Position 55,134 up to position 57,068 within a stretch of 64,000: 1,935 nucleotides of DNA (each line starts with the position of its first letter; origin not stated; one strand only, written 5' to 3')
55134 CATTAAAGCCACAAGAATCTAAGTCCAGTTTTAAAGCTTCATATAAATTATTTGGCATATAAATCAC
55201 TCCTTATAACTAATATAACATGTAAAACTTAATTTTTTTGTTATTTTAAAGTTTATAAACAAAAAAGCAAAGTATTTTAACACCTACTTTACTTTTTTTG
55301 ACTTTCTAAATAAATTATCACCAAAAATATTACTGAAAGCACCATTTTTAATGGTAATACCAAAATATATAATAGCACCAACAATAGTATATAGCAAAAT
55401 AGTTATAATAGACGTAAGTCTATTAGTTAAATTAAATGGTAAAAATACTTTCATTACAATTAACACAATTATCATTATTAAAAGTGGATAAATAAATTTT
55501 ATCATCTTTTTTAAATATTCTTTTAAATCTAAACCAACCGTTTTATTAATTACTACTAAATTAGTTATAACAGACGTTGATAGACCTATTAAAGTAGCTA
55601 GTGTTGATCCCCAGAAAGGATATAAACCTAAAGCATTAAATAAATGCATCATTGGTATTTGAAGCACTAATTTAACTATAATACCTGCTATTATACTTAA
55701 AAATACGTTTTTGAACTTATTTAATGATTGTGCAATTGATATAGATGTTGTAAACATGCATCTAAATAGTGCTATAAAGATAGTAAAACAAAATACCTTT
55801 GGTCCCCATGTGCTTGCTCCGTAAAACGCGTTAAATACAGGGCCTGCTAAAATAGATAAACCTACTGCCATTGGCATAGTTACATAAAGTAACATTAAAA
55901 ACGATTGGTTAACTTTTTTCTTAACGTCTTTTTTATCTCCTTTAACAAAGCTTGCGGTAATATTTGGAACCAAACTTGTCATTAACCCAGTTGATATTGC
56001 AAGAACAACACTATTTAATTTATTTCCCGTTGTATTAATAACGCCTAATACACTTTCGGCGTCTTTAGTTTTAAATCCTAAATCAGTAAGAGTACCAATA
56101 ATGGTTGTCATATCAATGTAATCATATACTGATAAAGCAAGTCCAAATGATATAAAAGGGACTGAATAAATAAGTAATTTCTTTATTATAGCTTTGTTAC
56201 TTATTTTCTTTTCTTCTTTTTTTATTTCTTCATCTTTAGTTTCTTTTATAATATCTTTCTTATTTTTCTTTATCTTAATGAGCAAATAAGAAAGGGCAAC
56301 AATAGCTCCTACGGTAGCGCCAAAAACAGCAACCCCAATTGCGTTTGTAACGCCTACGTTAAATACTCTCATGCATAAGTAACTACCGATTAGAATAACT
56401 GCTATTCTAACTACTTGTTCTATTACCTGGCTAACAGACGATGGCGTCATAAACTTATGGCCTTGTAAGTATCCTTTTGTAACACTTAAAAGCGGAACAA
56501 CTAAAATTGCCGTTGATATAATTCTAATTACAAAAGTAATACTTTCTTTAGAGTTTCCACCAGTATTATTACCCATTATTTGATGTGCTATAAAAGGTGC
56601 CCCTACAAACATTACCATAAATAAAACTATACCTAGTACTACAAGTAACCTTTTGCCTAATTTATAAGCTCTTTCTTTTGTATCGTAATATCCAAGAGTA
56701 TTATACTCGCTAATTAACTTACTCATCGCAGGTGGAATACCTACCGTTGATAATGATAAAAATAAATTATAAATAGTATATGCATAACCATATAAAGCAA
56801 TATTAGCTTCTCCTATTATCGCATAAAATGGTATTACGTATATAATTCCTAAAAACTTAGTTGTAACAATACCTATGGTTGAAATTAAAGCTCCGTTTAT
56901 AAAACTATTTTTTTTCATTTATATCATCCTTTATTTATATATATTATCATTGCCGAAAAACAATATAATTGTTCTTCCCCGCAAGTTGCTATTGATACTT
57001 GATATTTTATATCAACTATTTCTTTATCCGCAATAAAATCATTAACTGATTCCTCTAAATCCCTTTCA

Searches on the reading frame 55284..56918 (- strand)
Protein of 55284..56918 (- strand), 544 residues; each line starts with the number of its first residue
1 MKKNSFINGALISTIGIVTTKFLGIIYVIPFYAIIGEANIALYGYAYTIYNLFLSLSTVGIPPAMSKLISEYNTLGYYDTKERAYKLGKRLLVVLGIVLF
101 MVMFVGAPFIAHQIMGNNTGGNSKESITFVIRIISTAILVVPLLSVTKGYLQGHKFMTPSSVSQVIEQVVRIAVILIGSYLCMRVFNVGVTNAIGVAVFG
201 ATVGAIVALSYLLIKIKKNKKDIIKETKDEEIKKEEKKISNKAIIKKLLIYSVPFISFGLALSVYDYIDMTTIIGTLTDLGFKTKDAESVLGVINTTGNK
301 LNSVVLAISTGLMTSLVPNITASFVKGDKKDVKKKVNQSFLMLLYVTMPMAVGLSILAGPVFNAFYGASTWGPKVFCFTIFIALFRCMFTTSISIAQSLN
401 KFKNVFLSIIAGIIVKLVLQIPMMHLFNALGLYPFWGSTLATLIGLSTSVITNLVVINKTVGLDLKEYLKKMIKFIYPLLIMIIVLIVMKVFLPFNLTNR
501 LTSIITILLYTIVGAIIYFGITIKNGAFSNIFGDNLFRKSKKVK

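Call 51: search_protein_families(library=pfam, proteins=[window:55284-56918:-], max_evalue=0.00001)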
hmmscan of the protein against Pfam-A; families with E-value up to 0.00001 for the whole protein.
window:55284-56918:- (544 aa): 2 families
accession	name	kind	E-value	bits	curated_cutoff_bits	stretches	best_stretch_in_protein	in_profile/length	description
PF01943.22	Polysacc_synt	-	8.4e-29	101.3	28.2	1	8-320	3-270/274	Polysaccharide biosynthesis protein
PF03023.19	MurJ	-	5.8e-12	45.4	27.4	1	41-493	12-436/451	Lipid II flippase MurJ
